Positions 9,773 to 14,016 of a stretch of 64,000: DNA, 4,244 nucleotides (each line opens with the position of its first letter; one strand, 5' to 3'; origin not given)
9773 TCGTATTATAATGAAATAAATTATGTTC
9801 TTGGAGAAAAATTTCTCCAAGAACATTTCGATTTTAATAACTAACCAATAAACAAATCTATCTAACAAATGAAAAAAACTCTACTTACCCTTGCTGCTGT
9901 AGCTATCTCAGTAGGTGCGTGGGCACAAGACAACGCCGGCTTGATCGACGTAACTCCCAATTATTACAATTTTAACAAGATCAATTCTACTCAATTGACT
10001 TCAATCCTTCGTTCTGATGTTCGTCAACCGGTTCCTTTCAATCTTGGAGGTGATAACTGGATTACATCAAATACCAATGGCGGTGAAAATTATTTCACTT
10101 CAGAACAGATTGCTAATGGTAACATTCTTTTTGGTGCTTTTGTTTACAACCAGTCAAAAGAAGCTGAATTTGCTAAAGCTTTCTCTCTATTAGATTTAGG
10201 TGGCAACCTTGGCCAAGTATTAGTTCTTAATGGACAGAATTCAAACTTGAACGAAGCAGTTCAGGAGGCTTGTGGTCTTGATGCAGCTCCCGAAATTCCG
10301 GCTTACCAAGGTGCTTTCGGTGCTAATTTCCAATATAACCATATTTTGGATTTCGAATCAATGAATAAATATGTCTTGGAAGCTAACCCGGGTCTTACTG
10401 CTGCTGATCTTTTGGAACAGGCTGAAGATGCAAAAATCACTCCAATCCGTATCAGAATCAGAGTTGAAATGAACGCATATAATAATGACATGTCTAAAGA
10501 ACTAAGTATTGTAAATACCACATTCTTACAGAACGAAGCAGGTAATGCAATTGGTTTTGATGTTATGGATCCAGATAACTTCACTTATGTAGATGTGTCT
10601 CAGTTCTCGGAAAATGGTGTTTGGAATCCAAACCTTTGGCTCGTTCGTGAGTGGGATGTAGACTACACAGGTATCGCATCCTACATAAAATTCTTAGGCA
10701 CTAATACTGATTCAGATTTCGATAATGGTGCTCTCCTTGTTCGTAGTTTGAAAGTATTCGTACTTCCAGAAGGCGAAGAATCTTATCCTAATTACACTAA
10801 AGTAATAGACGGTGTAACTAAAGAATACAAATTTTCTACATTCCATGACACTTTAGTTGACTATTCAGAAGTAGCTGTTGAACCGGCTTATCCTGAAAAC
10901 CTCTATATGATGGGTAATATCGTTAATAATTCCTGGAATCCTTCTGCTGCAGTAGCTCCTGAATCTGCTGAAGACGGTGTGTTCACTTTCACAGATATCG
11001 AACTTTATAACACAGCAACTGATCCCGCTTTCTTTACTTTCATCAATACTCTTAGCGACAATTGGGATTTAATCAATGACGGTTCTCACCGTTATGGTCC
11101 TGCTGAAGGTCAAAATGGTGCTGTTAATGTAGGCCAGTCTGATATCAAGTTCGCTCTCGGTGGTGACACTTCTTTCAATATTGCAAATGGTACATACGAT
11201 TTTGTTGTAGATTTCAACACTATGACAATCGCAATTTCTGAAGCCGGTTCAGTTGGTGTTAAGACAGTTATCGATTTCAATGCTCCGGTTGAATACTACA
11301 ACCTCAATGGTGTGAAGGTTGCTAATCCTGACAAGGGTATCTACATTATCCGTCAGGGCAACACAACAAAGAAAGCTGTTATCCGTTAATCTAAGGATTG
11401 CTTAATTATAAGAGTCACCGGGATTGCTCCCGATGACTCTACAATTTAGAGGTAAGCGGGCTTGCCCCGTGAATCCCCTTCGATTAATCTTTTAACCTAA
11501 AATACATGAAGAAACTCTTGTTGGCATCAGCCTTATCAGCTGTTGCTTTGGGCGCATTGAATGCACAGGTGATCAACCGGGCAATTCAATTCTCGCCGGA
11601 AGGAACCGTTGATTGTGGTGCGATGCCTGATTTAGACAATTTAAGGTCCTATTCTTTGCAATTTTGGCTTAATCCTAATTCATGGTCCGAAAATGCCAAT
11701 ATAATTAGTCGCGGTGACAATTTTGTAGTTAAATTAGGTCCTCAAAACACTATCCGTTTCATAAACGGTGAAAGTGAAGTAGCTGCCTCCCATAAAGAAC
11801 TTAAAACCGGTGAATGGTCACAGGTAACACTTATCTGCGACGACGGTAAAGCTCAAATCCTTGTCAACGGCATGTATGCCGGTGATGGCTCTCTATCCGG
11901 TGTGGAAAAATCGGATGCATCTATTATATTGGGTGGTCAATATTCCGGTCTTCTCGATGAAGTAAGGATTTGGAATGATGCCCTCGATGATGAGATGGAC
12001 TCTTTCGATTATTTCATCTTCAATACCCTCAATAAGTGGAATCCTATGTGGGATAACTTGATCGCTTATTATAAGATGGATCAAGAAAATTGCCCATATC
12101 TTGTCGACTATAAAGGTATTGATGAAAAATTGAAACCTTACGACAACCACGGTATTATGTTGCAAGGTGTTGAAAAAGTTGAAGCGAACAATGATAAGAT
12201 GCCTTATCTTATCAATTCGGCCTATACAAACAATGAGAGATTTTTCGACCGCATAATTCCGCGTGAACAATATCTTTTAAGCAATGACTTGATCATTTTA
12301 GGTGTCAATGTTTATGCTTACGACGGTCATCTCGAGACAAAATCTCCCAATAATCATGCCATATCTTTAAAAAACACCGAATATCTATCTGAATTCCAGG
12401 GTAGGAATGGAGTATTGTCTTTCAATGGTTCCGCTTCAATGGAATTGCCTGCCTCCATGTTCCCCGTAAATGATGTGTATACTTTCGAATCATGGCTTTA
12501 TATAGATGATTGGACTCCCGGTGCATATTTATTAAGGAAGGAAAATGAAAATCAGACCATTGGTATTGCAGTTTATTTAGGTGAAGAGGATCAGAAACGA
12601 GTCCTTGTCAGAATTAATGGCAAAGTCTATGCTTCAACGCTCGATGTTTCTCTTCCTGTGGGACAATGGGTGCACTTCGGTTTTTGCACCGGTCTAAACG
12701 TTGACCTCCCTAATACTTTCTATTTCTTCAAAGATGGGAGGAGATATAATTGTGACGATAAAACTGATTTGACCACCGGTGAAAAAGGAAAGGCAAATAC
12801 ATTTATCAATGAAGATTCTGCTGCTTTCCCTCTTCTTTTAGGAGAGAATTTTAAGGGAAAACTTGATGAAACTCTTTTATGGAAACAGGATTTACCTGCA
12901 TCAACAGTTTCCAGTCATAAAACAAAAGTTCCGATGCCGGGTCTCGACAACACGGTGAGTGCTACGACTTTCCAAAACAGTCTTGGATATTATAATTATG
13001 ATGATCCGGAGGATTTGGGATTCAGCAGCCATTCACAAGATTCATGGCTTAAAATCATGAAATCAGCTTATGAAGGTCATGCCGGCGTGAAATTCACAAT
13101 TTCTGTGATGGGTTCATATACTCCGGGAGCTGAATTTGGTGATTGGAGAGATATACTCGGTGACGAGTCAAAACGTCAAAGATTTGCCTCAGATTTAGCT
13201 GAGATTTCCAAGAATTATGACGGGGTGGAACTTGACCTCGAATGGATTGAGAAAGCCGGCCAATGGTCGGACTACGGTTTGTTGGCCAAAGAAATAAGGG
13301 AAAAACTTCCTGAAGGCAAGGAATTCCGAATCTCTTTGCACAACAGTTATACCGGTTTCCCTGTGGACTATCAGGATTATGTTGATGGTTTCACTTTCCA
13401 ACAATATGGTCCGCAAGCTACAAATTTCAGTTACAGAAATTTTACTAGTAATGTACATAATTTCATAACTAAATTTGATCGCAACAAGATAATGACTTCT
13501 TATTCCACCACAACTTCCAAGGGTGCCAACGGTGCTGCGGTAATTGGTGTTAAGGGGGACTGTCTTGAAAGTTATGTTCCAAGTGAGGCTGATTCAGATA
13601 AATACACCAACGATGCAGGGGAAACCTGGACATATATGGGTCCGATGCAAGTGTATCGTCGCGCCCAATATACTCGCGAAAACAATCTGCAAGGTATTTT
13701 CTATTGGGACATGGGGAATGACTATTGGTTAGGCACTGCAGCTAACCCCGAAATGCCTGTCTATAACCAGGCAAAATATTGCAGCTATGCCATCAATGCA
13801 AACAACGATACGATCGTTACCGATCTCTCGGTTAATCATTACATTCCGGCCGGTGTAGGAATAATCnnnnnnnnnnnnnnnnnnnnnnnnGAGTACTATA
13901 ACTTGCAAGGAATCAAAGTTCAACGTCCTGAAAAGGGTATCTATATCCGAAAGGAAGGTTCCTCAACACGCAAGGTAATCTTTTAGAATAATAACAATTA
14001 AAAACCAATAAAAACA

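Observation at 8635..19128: Six copies of an unassigned ~245-310-aa module ('domain X') shared by three adjacent T9SS-cargo genes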

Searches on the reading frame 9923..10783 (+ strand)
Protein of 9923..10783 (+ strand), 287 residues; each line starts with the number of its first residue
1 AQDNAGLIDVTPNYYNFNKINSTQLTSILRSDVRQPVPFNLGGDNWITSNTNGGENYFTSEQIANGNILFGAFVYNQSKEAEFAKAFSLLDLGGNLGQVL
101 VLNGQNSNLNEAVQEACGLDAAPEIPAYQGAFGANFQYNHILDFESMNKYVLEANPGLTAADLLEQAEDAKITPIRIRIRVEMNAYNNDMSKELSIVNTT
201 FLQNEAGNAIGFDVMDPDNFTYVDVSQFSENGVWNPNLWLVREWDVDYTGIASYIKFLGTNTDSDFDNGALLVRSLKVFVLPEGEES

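Call 12: find_homologous_proteins(query=A1, max_evalue=0.001)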
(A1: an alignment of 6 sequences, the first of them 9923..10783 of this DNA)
Query A1 (6 sequences) (287 aa, profile of the alignment): 10 proteins with E <= 0.001 among 5233 candidates.
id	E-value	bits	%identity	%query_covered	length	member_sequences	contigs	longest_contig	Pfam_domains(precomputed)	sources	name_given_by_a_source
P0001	2.0e-93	331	100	100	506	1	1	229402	-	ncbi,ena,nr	ncbi:MAG: hypothetical protein J1F67_02920 [Muribaculaceae bacterium]|nr:hypothetical protein [Murib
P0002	5.4e-45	172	22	84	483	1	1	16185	-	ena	-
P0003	1.4e-38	151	71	56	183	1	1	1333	-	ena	-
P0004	2.6e-20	91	23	55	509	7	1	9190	-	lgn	-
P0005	3.1e-20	91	24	55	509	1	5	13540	-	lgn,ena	-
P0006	6.5e-20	90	23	55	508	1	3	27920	-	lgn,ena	-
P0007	1.3e-17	82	25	59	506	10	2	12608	-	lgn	-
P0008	1.9e-14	72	25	68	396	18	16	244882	-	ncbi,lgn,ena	-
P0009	3.3e-10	58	22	53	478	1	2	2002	-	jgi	-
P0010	5.2e-9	54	23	79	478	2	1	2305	-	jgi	-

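Call 13: search_solved_structures(query=A1, max_evalue=10, show_alignments=2)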
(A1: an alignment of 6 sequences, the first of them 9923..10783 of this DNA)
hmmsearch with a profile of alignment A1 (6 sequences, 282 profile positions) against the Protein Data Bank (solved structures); distinct sequences matched with E-value up to 10: 4.
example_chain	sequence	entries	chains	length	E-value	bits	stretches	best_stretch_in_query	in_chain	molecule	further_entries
4wyi_A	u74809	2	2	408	0.97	12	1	77-118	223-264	Monogalactosyldiacylglycerol synthase 1, chloroplastic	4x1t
2ahf_A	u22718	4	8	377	1.5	11.3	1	200-250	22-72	unsaturated glucuronyl hydrolase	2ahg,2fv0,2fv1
1vd5_A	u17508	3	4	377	1.6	11.3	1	200-250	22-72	unsaturated glucuronyl hydrolase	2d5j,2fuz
6iwy_A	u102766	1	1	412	1.9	11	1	47-114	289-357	Flagellar hook-associated protein 2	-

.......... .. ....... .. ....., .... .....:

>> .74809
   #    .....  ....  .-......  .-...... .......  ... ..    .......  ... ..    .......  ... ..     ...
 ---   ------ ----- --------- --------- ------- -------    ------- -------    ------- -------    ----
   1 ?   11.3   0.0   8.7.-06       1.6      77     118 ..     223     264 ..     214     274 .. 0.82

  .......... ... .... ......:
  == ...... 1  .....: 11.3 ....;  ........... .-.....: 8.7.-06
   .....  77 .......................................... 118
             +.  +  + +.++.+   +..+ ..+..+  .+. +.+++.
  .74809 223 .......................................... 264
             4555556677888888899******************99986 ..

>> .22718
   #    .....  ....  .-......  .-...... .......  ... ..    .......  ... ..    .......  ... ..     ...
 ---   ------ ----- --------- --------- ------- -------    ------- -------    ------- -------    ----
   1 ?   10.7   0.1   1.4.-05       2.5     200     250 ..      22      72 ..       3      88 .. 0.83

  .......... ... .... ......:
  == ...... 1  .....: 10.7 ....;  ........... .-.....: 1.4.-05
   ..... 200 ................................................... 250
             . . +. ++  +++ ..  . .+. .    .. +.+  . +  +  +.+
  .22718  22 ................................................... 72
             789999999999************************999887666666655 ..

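Call 22: search_protein_families(library=pfam, proteins=[P0002, P0004, P0008, P0009], max_evalue=0.1)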
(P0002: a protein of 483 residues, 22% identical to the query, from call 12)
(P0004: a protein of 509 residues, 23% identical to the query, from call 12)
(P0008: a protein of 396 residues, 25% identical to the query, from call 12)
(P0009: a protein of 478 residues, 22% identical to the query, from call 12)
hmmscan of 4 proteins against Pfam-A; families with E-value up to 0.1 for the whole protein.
P0002 (483 aa): 1 family
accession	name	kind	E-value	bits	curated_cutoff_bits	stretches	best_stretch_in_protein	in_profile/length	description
PF02018.23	CBM_4_9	-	0.0007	20.4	25.9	1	218-254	94-130/136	Carbohydrate binding domain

P0004 (509 aa): 0 families

P0008 (396 aa): 0 families

P0009 (478 aa): 0 families
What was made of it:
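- On Pfam CBM_4_9 (PF02018) / CAZy CBM4, CBM9, CBM22: The only hit is P0002 at 20.4 bits, below the 25.9 cut-off (call 22).
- Closest known: CBM4 / CBM22 / CBM28-type beta-jelly-roll carbohydrate-binding modules. Same: One relative has a weak CBM_4_9 profile hit over the WDPxxW strand (call 22).
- One member, P0002, has a sub-threshold Pfam CBM_4_9 hit over the WDPTKW strand (E 7e-4, call 22).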

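Call 23: find_encoding_contigs(protein=P0008, flank=10000, max_places=4)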
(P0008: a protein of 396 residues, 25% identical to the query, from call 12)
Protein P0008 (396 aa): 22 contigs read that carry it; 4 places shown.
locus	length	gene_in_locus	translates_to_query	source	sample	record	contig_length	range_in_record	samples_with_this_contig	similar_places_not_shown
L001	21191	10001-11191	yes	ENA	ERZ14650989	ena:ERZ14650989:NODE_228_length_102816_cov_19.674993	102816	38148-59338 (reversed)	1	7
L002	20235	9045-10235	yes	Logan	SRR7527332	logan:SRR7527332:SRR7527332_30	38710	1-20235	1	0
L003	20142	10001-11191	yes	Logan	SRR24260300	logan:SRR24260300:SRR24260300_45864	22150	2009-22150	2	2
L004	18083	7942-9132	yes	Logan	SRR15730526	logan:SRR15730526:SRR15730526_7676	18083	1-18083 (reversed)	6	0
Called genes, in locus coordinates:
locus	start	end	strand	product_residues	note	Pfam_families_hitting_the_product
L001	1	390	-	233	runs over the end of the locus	PF10988:DUF2807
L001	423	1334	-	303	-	PF10988:DUF2807, PF13349:DUF4097 (weak), PF10988:DUF2807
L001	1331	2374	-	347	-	PF01207:Dus, PF01180:DHO_dh (faint)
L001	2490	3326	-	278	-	PF01177:Asp_Glu_race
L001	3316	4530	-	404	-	PF04055:Radical_SAM, PF13186:SPASM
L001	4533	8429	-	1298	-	PF07494:Reg_prop (faint), PF02518:HATPase_c, PF00072:Response_reg, PF12833:HTH_18, PF00165:HTH_AraC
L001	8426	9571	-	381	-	PF24316:Tli3 (faint), PF13088:BNR_2, PF13859:BNR_3, PF02012:BNR (faint), PF15902:Sortilin-Vps10 (faint)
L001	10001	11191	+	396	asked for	-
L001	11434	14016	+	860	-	PF13385:Laminin_G_3, PF00704:Glyco_hydro_18 (weak), PF18962:Por_Secre_tail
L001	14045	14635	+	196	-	-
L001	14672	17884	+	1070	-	PF13620:CarboxypepD_reg (weak), PF13715:CarbopepD_reg_2, PF07715:Plug, PF00593:TonB_dep_Rec_b-barrel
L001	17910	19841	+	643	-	PF14322:SusD-like_3 (weak), PF07980:SusD_RagB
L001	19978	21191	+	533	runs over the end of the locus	PF00884:Sulfatase, PF01663:Phosphodiest (weak), PF16347:SGSH_C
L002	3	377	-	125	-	?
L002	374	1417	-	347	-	PF01207:Dus, PF01180:DHO_dh (faint)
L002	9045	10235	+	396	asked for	-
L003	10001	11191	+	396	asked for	-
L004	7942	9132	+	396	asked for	-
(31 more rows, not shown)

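Call 45: find_encoding_contigs(protein=P0009, flank=10000, max_places=2)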
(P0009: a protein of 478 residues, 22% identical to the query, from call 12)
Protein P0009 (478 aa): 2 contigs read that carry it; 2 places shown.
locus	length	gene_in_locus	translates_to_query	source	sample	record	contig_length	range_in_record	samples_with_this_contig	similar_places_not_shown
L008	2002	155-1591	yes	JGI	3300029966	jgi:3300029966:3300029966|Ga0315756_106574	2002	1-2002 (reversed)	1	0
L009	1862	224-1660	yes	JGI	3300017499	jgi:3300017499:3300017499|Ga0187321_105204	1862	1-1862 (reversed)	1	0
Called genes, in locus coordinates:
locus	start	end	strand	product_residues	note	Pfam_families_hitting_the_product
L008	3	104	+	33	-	?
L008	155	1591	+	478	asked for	-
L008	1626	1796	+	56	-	-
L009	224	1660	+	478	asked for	-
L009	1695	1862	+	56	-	?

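Call 46: find_encoding_contigs(protein=P0004, flank=10000, max_places=2)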
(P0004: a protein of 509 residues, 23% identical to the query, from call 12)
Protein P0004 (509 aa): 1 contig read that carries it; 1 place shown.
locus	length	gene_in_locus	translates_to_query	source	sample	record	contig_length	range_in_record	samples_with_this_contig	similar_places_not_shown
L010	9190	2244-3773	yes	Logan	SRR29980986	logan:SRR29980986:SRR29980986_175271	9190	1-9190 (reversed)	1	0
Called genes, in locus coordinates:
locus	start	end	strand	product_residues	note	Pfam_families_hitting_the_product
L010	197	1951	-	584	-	PF09820:AAA-ATPase_like, PF08011:PDDEXK_9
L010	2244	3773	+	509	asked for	-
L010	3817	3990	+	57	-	-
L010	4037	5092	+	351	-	-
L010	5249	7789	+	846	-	PF13385:Laminin_G_3, PF00704:Glyco_hydro_18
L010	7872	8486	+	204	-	-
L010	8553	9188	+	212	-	?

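Call 58: search_protein_families(library=ncbifam, proteins=[P0008], max_evalue=1)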
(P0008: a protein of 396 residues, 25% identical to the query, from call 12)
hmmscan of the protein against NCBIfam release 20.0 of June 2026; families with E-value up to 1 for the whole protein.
P0008 (396 aa): 1 family
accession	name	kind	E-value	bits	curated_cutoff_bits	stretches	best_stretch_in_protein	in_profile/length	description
NF045639.1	GCX_COOH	domain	0.031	14.1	26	1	360-385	12-37/49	3-coathanger stack domain-containing protein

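Call 62: list_cluster_members(proteins=[P0008, P0046, P0020, P0011, P0012, P0019, P0034, P0053, P0029, P0132])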
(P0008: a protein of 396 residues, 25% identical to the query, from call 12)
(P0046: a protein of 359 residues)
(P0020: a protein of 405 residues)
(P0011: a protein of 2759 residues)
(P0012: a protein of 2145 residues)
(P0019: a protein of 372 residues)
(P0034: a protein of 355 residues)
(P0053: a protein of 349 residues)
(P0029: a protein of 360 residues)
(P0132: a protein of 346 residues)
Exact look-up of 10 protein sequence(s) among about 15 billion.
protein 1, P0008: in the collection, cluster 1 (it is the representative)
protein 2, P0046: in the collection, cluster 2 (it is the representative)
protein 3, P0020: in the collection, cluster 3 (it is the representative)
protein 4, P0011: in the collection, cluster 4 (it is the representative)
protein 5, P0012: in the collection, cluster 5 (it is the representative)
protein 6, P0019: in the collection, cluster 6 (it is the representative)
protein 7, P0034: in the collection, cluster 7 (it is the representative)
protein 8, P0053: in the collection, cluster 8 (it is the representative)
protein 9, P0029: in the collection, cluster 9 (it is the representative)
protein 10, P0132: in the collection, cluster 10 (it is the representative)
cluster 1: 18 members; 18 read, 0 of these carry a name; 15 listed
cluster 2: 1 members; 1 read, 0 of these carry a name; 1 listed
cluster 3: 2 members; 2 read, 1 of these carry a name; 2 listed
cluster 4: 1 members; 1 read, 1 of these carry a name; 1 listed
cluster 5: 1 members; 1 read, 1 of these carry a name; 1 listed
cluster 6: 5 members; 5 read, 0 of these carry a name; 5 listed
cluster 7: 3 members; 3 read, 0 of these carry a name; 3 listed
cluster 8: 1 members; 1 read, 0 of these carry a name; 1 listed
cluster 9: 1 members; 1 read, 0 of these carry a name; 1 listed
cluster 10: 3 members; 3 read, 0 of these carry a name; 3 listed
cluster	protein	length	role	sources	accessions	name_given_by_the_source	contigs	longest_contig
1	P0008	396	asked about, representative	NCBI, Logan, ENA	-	-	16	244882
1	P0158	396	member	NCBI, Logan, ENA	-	-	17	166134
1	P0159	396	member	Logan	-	-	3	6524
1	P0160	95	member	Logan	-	-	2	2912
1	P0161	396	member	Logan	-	-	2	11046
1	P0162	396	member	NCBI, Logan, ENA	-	-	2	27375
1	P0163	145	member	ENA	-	-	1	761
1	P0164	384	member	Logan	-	-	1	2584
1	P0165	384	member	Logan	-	-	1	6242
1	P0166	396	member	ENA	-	-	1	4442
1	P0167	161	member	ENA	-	-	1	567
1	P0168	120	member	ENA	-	-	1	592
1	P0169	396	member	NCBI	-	-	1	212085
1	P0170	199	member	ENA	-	-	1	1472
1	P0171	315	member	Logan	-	-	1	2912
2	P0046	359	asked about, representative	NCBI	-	-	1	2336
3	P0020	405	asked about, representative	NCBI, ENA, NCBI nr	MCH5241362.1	MAG: hypothetical protein J1F67_02915 [Muribaculaceae bacterium] | hypothetical protein [Muribaculaceae bacterium]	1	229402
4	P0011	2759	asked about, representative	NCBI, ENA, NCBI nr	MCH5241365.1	MAG: hypothetical protein J1F67_02930 [Muribaculaceae bacterium] | hypothetical protein [Muribaculaceae bacterium]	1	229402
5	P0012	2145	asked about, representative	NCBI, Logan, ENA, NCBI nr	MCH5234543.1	MAG: hypothetical protein J1E16_04555 [Muribaculaceae bacterium] | hypothetical protein [Muribaculaceae bacterium]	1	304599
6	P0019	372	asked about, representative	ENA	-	-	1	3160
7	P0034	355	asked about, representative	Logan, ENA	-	-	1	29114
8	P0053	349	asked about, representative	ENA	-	-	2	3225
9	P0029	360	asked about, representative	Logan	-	-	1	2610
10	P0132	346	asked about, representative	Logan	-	-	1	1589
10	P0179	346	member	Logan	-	-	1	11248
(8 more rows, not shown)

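Call 63: find_encoding_contigs(protein=P0179, flank=10000, max_places=1)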
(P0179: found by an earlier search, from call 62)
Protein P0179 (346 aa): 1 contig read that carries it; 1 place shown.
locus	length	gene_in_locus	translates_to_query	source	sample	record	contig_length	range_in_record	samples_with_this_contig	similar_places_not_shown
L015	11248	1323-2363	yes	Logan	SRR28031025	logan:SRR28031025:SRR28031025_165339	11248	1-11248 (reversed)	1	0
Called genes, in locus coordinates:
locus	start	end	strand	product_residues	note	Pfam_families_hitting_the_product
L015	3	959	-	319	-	?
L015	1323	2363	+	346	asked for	-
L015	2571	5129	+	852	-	PF13385:Laminin_G_3, PF00704:Glyco_hydro_18, PF18962:Por_Secre_tail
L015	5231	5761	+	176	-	-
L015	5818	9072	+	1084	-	PF13620:CarboxypepD_reg (weak), PF13715:CarbopepD_reg_2, PF07715:Plug, PF00593:TonB_dep_Rec_b-barrel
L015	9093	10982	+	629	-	PF14322:SusD-like_3, PF07980:SusD_RagB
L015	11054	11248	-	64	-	?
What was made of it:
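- On T9SS type-A cargo: Orthologous GH18 proteins carry Pfam Por_Secre_tail (calls 23, 63).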

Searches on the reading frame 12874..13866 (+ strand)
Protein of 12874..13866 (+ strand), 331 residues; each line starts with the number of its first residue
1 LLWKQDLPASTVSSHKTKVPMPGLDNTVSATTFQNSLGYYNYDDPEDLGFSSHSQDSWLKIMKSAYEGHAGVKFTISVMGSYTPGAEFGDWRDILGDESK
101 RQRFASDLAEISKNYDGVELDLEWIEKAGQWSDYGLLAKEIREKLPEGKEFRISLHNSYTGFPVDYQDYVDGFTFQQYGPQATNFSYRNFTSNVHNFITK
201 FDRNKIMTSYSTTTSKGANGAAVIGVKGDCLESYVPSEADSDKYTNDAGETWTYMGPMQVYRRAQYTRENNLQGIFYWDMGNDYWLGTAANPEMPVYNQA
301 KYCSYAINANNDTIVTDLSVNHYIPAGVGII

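Call 76: search_solved_structures(query=A6, max_evalue=1)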
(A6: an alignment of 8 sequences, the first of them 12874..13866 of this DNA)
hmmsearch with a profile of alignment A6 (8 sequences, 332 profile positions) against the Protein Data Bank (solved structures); distinct sequences matched with E-value up to 1: 69 (the best 60 are shown).
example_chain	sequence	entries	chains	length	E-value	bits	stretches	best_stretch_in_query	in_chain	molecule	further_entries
6xyz_A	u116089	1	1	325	1.1e-07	35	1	81-311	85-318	Candidate chitinase Glycoside hydrolase family 18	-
3co4_A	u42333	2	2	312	2.3e-07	33.9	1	75-289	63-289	Chitinase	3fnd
1h0g_A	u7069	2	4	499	1.8e-06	31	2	85-144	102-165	CHITINASE B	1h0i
7cb1_A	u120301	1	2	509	1.9e-06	30.9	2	85-144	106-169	Chitinase B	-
3wd0_A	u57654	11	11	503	2e-06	30.8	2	85-144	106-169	Chitinase B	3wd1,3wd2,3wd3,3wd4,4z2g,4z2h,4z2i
6jk9_A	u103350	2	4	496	2.1e-06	30.8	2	85-144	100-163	Chitinase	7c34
6jkf_A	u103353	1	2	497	2.1e-06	30.8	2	85-144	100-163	Chitinase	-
8yug_A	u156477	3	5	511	2.1e-06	30.8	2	85-144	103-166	Chitinase B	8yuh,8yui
1e6z_A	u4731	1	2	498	2.2e-06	30.7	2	85-144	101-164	CHITINASE B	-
1e15_A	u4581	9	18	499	2.2e-06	30.7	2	85-144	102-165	CHITINASE B | Chitinase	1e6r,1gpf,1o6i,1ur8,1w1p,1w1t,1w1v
7c92_A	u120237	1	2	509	2.2e-06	30.7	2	85-144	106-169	Chitinase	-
6epb_A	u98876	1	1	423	2.5e-06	30.5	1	37-145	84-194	Endochitinase 42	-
1goi_A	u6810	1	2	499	3.8e-06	29.9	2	85-144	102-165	CHITINASE B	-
1d2k_A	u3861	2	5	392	7.1e-06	29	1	43-166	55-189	CHITINASE 1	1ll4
1e6n_A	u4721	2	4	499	1.5e-05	27.9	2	85-144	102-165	CHITINASE B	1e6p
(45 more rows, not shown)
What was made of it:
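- The GH18 domain is too divergent to say whether it is an ENGase or a chitinase type (call 76), so the substrate is uncertain.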
